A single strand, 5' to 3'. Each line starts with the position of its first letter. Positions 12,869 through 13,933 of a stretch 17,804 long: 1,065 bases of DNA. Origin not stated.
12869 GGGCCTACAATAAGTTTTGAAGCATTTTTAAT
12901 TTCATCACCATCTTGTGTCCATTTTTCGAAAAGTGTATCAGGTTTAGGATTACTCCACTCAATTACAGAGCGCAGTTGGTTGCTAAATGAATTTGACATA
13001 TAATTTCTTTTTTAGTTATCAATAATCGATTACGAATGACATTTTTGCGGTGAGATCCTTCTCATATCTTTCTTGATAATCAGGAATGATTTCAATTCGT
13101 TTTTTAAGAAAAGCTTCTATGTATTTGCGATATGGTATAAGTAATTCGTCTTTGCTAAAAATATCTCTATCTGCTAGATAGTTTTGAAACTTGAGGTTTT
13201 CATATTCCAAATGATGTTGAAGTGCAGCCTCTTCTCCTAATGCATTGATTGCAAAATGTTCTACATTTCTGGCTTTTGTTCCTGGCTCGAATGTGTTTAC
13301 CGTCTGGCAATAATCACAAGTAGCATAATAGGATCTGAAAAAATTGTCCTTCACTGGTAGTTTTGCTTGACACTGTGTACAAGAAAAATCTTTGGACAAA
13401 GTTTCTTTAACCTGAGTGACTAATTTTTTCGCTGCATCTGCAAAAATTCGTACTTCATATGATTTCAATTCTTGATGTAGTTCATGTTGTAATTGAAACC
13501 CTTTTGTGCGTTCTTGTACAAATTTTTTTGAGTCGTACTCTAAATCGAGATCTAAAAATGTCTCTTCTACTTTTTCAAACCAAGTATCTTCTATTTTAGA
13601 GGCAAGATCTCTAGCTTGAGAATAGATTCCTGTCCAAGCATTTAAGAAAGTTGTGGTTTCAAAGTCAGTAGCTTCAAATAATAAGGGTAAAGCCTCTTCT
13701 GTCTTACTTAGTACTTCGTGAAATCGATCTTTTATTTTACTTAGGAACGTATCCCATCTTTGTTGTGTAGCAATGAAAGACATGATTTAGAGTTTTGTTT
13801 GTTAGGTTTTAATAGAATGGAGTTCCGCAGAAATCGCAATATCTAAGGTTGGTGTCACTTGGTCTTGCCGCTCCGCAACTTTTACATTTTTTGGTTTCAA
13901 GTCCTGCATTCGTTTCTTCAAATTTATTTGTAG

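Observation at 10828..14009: Four-gene Zn-ribbon / Zn-ribbon / SPFH-SHOCT / tandem-repeat-protein cassette: candidate PspA-free envelope-stress or defence-like module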

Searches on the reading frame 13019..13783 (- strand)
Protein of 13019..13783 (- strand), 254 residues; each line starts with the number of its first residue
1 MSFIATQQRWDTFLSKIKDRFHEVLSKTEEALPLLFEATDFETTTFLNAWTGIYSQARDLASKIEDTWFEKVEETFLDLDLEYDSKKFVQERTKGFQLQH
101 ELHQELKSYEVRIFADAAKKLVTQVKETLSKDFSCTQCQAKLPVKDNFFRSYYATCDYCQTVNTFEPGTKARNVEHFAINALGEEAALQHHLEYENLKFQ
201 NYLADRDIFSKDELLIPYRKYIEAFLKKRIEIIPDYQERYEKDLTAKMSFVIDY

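Call 3: search_protein_families(library=pfam, proteins=[window:13019-13783:-], max_evalue=0.1)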
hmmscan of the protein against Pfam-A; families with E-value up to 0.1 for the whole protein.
window:13019-13783:- (254 aa): 2 families
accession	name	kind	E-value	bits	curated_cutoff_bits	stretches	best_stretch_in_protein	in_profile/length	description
PF08651.15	DASH_Duo1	-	0.028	14.7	25.4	0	42-71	39-68/74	DASH complex subunit Duo1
PF05129.18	Zn_ribbon_Elf1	-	0.055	14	29.8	0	122-165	12-58/79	Transcription elongation factor Elf1 like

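Call 4: search_protein_families(library=padloc, proteins=[window:13019-13783:-], max_evalue=0.1)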
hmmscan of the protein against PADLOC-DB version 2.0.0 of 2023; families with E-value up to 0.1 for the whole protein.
window:13019-13783:- (254 aa): 0 families

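Call 5: search_protein_families(library=ncbifam, proteins=[window:13019-13783:-], max_evalue=0.1)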
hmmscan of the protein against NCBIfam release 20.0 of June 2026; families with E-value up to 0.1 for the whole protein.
window:13019-13783:- (254 aa): 5 families
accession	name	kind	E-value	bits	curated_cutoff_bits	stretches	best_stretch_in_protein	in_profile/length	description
NF010741.0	PRK14143.1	equivalog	0.042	13.3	184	1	78-150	62-136/258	nucleotide exchange factor GrpE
NF003058.0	PRK03976.1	equivalog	0.048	13.6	87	1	118-177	22-81/91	50S ribosomal protein L37ae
NF045722.1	c3_cytochr_TmcA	equivalog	0.054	13.3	114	1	84-162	32-112/125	acidic tetraheme cytochrome c3 TmcA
TIGR04104.1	cxxc_20_cxxc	subfamily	0.064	13.6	45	0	134-172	2-44/93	TIGR04104 family putative zinc finger protein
NF011482.0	PRK14892.1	equivalog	0.078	12.9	109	0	119-166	8-55/101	putative transcription elongation factor Elf1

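Call 8: find_homologous_proteins(query=window:13019-13783:-)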
Query window:13019-13783:- (254 aa): 44 proteins with E <= 0.001 among 353 candidates.
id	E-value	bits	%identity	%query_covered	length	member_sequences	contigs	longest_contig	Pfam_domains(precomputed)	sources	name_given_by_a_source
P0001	9.5e-165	564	100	100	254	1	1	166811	-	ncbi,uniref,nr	ncbi:hypothetical protein [Aquimarina litoralis]|uniref:hypothetical protein n=1 Tax=Aquimarina lito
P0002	4.8e-140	483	82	100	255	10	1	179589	-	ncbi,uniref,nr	ncbi:hypothetical protein [uncultured Aquimarina sp.]|uniref:hypothetical protein n=1 Tax=uncultured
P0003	1.6e-137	475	83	100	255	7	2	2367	-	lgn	-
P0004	4.1e-135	467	81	100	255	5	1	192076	-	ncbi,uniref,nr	ncbi:hypothetical protein [uncultured Aquimarina sp.]|uniref:hypothetical protein n=1 Tax=uncultured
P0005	6.8e-130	450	78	100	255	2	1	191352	-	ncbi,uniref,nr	ncbi:hypothetical protein [uncultured Aquimarina sp.]|uniref:hypothetical protein n=1 Tax=uncultured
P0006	5.3e-126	437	77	100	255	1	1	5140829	-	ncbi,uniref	ncbi:hypothetical protein [Aquimarina sp. SS2-1]|uniref:hypothetical protein n=1 Tax=Aquimarina besa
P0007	2.8e-120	418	73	100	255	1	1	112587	-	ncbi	ncbi:hypothetical protein ACWGOQ_0022565 [Aquimarina sp. M1]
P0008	4.0e-118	411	72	100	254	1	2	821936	-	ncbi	-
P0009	1.4e-116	406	71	100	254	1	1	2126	-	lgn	-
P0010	1.4e-115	403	71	100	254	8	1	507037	-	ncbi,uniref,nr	ncbi:hypothetical protein ATO12_18670 [Aquimarina atlantica]|uniref:Uncharacterized protein n=1 Tax=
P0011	1.6e-115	403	72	100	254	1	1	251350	-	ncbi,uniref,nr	ncbi:hypothetical protein [Flavivirga algicola]|uniref:Uncharacterized protein n=1 Tax=Flavivirga al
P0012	7.6e-115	401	71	100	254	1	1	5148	-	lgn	-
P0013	8.1e-115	401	69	100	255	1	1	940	-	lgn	-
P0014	4.1e-114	398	69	100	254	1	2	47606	-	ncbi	-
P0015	4.4e-114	398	70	100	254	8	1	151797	-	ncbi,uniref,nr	ncbi:hypothetical protein [Aquimarina algiphila]|uniref:hypothetical protein n=1 Tax=Aquimarina algi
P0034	1.4e-64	236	47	98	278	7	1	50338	-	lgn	-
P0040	1.8e-60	223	44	95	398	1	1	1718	-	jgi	jgi:hypothetical protein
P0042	9.4e-51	191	41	99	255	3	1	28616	-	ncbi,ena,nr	ncbi:MAG TPA: hypothetical protein VFF06_36580 [Polyangia bacterium]|nr:hypothetical protein [Polyan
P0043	1.4e-39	154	35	96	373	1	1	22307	-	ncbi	-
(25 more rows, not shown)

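Call 10: find_encoding_contigs(protein=P0042, flank=8000, max_places=2)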
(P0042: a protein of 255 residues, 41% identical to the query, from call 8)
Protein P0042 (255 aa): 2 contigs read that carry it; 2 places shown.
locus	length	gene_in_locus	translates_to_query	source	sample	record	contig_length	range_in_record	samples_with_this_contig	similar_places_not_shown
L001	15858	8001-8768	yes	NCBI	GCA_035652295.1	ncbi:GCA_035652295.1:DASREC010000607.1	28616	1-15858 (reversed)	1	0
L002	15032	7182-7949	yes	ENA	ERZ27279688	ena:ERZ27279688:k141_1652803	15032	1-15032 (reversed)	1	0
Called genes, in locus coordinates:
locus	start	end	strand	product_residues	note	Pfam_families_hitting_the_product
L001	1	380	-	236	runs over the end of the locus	-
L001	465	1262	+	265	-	PF00106:adh_short, PF08659:KR, PF13460:NAD_binding_10, PF13561:adh_short_C2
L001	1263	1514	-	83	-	-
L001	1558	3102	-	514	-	PF00355:Rieske, PF13806:Rieske_2, PF07992:Pyr_redox_2, PF13738:Pyr_redox_3 (weak), PF00070:Pyr_redox, PF14759:Reductase_C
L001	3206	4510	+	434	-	PF13699:eCIS_core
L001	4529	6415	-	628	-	-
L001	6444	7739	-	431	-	-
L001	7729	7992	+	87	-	-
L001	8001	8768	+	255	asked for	-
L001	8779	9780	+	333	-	PF13421:Band_7_1, PF01145:Band_7 (weak), PF09851:SHOCT (weak)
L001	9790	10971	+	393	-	PF20325:DUF6620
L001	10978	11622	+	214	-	PF00515:TPR_1 (faint), PF07719:TPR_2 (faint), PF13174:TPR_6 (faint), PF13432:TPR_16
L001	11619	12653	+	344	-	-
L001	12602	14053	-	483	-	PF00069:Pkinase, PF07714:PK_Tyr_Ser-Thr, PF01636:APH (weak)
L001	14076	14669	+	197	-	PF04542:Sigma70_r2 (weak)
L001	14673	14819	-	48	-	-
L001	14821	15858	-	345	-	?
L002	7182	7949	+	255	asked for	-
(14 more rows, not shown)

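Call 11: find_encoding_contigs(protein=P0043, flank=8000, max_places=2)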
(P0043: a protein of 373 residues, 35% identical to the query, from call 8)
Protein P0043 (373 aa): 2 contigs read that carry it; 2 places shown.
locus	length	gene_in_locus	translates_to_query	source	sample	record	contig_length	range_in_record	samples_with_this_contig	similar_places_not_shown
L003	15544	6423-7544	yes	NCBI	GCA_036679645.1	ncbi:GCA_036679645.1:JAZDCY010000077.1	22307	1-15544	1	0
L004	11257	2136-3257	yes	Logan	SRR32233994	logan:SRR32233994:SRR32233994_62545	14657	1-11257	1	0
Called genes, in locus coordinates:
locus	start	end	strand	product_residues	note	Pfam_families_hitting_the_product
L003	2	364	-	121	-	?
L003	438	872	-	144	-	PF07813:LTXXQ (faint)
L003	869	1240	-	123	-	-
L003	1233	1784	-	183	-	PF07638:Sigma70_ECF (weak), PF04542:Sigma70_r2, PF08281:Sigma70_r4_2, PF04545:Sigma70_r4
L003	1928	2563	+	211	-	-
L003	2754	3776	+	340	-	PF00274:Glycolytic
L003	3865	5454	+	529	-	PF00069:Pkinase, PF07714:PK_Tyr_Ser-Thr, PF17667:Pkinase_fungal (weak)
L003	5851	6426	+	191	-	-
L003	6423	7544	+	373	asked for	-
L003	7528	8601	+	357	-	PF13421:Band_7_1, PF09851:SHOCT (weak)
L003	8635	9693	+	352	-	PF20325:DUF6620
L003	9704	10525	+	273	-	PF25302:NADase_transloc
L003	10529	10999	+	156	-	PF07007:LprI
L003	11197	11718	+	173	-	-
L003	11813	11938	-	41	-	-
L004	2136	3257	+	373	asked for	-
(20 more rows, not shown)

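Call 12: find_encoding_contigs(protein=P0034, flank=8000, max_places=2)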
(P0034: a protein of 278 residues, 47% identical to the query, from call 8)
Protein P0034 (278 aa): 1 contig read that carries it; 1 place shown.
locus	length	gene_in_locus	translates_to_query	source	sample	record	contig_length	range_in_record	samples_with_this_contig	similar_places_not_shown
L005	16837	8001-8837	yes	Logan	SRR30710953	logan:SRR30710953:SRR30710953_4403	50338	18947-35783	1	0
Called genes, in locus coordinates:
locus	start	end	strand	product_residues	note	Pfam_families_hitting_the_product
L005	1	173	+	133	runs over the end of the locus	-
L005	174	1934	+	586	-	PF07719:TPR_2 (faint), PF13374:TPR_10 (faint), PF13424:TPR_12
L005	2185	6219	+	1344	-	PF02415:Chlam_PMP (faint), PF18676:MBG_2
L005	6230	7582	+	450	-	PF13568:OMP_b-brl_2, PF00691:OmpA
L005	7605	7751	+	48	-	-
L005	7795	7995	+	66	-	-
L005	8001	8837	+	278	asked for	-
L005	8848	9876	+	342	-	PF13421:Band_7_1, PF09851:SHOCT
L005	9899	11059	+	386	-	PF20325:DUF6620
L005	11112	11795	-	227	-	PF12840:HTH_20 (weak), PF12802:MarR_2 (faint)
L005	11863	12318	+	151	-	PF02566:OsmC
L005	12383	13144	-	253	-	PF18962:Por_Secre_tail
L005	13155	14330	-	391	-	PF00386:C1q (weak)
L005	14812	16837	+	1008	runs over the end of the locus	PF07494:Reg_prop (faint), PF08450:SGL (faint), PF07495:Y_Y_Y, PF06580:His_kinase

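Call 30: predict_structure(alignment_id=A1)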
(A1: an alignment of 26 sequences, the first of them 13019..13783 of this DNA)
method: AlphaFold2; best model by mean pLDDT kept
length: 254 residues; sequences in the alignment: 26
mean_pLDDT: 93.4   pTM: 0.87
mean pLDDT of the five models: 93.4, 92.6, 92.0, 89.5, 87.7
residues with pLDDT >= 90: 207; 70-90: 46; 50-70: 1; < 50: 0
segments of 3 or more residues with pLDDT < 50: none
pLDDT, mean of each block of 10 residues (from residue 1): 93 98 95 93 95 97 97 93 92 97 98 96 88 89 79 91 88 92 98 97 93 95 97 93 94 79
secondary structure, 60 per line:
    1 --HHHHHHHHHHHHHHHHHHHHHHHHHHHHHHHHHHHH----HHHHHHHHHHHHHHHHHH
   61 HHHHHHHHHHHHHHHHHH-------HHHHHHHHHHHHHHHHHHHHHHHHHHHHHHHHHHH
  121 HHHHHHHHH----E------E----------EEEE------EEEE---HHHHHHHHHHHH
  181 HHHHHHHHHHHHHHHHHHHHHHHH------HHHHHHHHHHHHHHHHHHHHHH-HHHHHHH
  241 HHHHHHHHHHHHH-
elements in order: H3-38 H43-78 H86-129 E152-155 E162-165 H169-204 H211-232 H234-253

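Call 36: search_solved_structures(query=A1, max_evalue=1)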
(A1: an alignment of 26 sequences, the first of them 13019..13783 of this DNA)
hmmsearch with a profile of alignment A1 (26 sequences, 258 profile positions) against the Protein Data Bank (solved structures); distinct sequences matched with E-value up to 1: 17.
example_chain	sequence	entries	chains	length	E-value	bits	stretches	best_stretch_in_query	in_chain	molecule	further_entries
9kkd_A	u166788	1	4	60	0.1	15.4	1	163-210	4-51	Ribbon-helix-helix protein, CopG family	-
4edb_B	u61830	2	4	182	0.12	15.2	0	2-70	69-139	Hemagglutinin | Hemagglutinin HA2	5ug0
6lks_L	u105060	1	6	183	0.12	15.2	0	2-70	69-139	Hemagglutinin HA2 chain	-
8sk7_G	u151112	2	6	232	0.24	14.2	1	2-69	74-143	Hemagglutinin | Hemagglutinin HA2 chain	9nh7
8ek4_A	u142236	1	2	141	0.29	13.9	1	2-123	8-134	Ice-binding protein TIP-99a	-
8vql_B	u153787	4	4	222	0.31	13.8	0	2-70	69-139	Hemagglutinin HA2 chain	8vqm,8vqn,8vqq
8u44_B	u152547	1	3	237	0.32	13.8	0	2-70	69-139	Hemagglutinin HA2 chain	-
5vli_B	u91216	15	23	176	0.37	13.6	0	2-67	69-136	Hemagglutinin | Hemagglutinin HA2 chain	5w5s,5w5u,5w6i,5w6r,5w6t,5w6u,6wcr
4f3z_B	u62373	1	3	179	0.37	13.6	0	2-67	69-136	Hemagglutinin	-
1ruy_I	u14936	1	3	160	0.38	13.6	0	2-66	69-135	hemagglutinin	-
8gv5_B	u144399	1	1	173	0.38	13.6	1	2-67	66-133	Hemagglutinin HA2 chain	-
3m6s_B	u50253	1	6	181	0.38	13.6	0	2-78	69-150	Hemagglutinin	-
1ru7_B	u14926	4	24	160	0.39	13.5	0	2-66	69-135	hemagglutinin | Hemagglutinin HA2 chain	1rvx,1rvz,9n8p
9vh4_B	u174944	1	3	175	0.43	13.4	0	2-66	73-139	Hemagglutinin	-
8dis_d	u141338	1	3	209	0.54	13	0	2-66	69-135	Hemagglutinin HA2 chain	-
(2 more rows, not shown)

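Call 51: search_protein_families(library=pfam, proteins=[P0040, P0043], max_evalue=0.01)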
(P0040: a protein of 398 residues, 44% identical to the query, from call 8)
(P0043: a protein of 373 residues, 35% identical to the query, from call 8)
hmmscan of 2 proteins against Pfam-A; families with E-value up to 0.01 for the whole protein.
P0040 (398 aa): 0 families

P0043 (373 aa): 0 families

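Call 54: search_protein_representatives(alignment_id=A1)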
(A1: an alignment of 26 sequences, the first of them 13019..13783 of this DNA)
Query: 26 sequences, 258 profile positions. Proteins with E-value up to 0.001 (for the whole library): 392; up to 1e-10: 288; up to 1e-30: 78. The best 150 are listed.
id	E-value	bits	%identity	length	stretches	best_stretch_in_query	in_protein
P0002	8.2e-120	415.6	-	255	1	1-256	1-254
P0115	4.8e-112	390.2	-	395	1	2-257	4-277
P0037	8.1e-110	382.8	-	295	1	2-257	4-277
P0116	3.1e-106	371.1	-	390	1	3-257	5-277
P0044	1.1e-90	320.1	-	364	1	2-255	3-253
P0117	8.3e-79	281.2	-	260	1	4-255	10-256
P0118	3.5e-69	249.7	-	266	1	4-255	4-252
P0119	2.0e-68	247.2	-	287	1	5-255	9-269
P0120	4.6e-68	246.0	-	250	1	5-254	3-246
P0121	7.5e-67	242.0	-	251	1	5-253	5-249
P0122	1.1e-66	241.5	-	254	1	7-254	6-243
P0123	2.8e-66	240.2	-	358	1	14-254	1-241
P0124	3.2e-66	240.0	-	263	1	5-255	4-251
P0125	4.4e-66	239.5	-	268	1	3-255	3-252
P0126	2.0e-65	237.4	-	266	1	1-254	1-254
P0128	2.0e-63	230.8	-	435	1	4-256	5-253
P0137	2.8e-55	204.1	-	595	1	1-253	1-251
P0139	4.5e-53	196.9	-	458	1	4-256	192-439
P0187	2.4e-31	125.7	-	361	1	2-255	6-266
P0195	4.6e-30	121.5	-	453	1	5-239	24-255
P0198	8.7e-30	120.6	-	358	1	3-252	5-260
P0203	3.4e-27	112.1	-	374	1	4-254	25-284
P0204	3.9e-27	111.9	-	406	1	2-256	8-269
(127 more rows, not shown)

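Call 55: search_protein_families(library=pfam, proteins=[P0137, P0139, P0128, P0195, P0115, P0123, P0204, P0203, P0187, P0198], max_evalue=0.01)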
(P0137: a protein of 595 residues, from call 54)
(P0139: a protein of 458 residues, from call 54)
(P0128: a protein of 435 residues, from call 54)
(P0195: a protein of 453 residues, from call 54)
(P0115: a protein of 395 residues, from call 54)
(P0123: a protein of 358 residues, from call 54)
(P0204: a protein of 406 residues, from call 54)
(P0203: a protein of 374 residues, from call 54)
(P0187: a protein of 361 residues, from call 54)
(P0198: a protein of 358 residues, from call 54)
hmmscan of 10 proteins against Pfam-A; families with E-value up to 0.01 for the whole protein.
P0137 (595 aa): 3 families
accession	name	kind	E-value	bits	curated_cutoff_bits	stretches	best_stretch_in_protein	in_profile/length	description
PF13421.11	Band_7_1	-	8.2e-35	120.8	24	1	285-491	2-206/211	SPFH domain-Band 7 family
PF01145.31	Band_7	-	7.2e-06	26.6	23.6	1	301-490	2-157/176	SPFH domain / Band 7 family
PF09851.14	SHOCT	-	0.0053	16.9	27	1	566-588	2-24/28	Short C-terminal domain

P0139 (458 aa): 4 families
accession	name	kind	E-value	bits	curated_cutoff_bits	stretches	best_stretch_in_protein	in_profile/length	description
PF08271.17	Zn_Ribbon_TF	-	0.00021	21.2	29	0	158-181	2-28/43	TFIIB zinc-binding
PF06677.18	Auto_anti-p27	-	0.00044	20.7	24.1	1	158-179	17-40/40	Sjogren's syndrome/scleroderma autoantigen 1 (Autoantigen p27)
PF12773.13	DZR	-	0.0022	18.5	27.3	0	159-180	1-20/45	Double zinc ribbon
PF13248.11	Zn_ribbon_3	-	0.0071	16.2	27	1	157-180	3-24/26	zinc-ribbon domain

P0128 (435 aa): 0 families

P0195 (453 aa): 0 families

P0115 (395 aa): 0 families

P0123 (358 aa): 0 families

P0204 (406 aa): 0 families

P0203 (374 aa): 0 families

P0187 (361 aa): 1 family
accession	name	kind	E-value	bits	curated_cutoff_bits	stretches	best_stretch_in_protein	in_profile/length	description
PF06943.17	zf-LSD1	-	0.0033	17.7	20.2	1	146-172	1-25/25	LSD1 zinc finger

P0198 (358 aa): 0 families

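Call 58: search_protein_families(library=pfam, alignment_id=A1, max_evalue=1)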
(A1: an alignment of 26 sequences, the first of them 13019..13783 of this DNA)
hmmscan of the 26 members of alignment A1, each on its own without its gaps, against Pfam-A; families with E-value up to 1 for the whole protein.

A. member 1, window:13019-13783:- (254 aa): 3 families
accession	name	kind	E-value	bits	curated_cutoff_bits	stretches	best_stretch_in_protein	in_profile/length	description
PF08651.15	DASH_Duo1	-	0.028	14.7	25.4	1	42-71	39-68/74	DASH complex subunit Duo1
PF05129.18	Zn_ribbon_Elf1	-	0.055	14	29.8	1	122-165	12-58/79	Transcription elongation factor Elf1 like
PF23485.1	YBR230W-A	-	0.19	12.5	31.5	1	135-175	10-50/66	YBR230W-A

B. families by the number of members that match (of 26 scanned): 62 families (the first 25 are shown)
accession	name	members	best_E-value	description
PF12773.13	DZR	6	0.012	Double zinc ribbon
PF05129.18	Zn_ribbon_Elf1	6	0.023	Transcription elongation factor Elf1 like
PF24564.1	DUF7605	4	0.13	Domain of unknown function (DUF7605)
PF15305.11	IFT43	3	0.0041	Intraflagellar transport protein 43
PF23485.1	YBR230W-A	3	0.069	YBR230W-A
PF23084.1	KH_PARP14_1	3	0.079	PARP14, first type I KH domain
PF19278.4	Hydant_A_C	2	0.013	Hydantoinase/oxoprolinase C-terminal domain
PF23005.1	DUF7032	2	0.029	Domain of unknown function (DUF7032)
PF21344.3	Zn_ribbon_LysW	2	0.032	Alpha-aminoadipate carrier protein LysW-like, globular domain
PF17979.7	zf-CRD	2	0.049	Cysteine rich domain with multizinc binding regions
PF01442.23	Apolipoprotein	2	0.059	Apolipoprotein A1/A4/E domain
PF04716.19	ETC_C1_NDUFA5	2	0.074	ETC complex I subunit conserved region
PF10673.14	DUF2487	2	0.086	Protein of unknown function (DUF2487)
PF25164.1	CoiA_N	2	0.16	Competence protein CoiA, N-terminal domain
PF06013.18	WXG100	2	0.16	Proteins of 100 residues with WXG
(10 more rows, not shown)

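Call 75: find_related_loci(query=A1, collection=viral_contigs, flank=6000)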
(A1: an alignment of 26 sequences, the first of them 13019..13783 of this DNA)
Query A1 (254 aa) in viral_contigs; peptide patterns used: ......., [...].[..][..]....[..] (x = any residue, [..] = any of these).
180 stretches matched a pattern, but none encodes a relative of the query by tblastn (E <= 1e-3).

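Call 76: search_dna_similar(query=window:13019-13783:-, collection=plasmids, mode=protein, max_evalue=0.001)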
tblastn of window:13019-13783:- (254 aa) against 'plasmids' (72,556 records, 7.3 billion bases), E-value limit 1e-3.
No match.

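Call 87: list_cluster_members(proteins=[P0137, P0139, P0128, P0103])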
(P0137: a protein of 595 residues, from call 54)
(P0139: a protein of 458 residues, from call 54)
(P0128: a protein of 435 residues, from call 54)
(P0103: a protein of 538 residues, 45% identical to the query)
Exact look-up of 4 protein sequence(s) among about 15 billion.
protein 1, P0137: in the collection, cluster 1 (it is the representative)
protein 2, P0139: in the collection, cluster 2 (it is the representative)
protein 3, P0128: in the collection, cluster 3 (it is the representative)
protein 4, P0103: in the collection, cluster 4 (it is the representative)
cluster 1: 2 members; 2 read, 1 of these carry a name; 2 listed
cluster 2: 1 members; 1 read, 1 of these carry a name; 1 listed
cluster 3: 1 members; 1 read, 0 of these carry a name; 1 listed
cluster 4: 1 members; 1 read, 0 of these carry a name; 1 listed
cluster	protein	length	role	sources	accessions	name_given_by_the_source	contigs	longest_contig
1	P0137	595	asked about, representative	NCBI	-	-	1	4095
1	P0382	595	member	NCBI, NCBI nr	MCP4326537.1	MAG: SPFH domain-containing protein [Alteromonadales bacterium] | SPFH domain-containing protein [Alteromonadales bacterium]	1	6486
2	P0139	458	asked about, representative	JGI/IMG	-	uncharacterized Zn finger protein (UPF0148 family)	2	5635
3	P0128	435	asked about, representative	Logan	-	-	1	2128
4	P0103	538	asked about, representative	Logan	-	-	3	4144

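Call 88: find_encoding_contigs(protein=P0382, flank=4000, max_places=2)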
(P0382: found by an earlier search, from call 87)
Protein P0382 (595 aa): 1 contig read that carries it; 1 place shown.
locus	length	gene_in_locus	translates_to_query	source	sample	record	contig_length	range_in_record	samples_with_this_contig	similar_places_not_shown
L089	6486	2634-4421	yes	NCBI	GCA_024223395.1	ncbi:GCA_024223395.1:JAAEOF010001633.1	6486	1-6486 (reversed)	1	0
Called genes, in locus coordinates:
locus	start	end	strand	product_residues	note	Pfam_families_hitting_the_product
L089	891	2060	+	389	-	PF20325:DUF6620 (weak)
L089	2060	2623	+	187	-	-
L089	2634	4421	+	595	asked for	PF01145:Band_7 (faint), PF13421:Band_7_1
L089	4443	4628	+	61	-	-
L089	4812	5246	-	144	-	-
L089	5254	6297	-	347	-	-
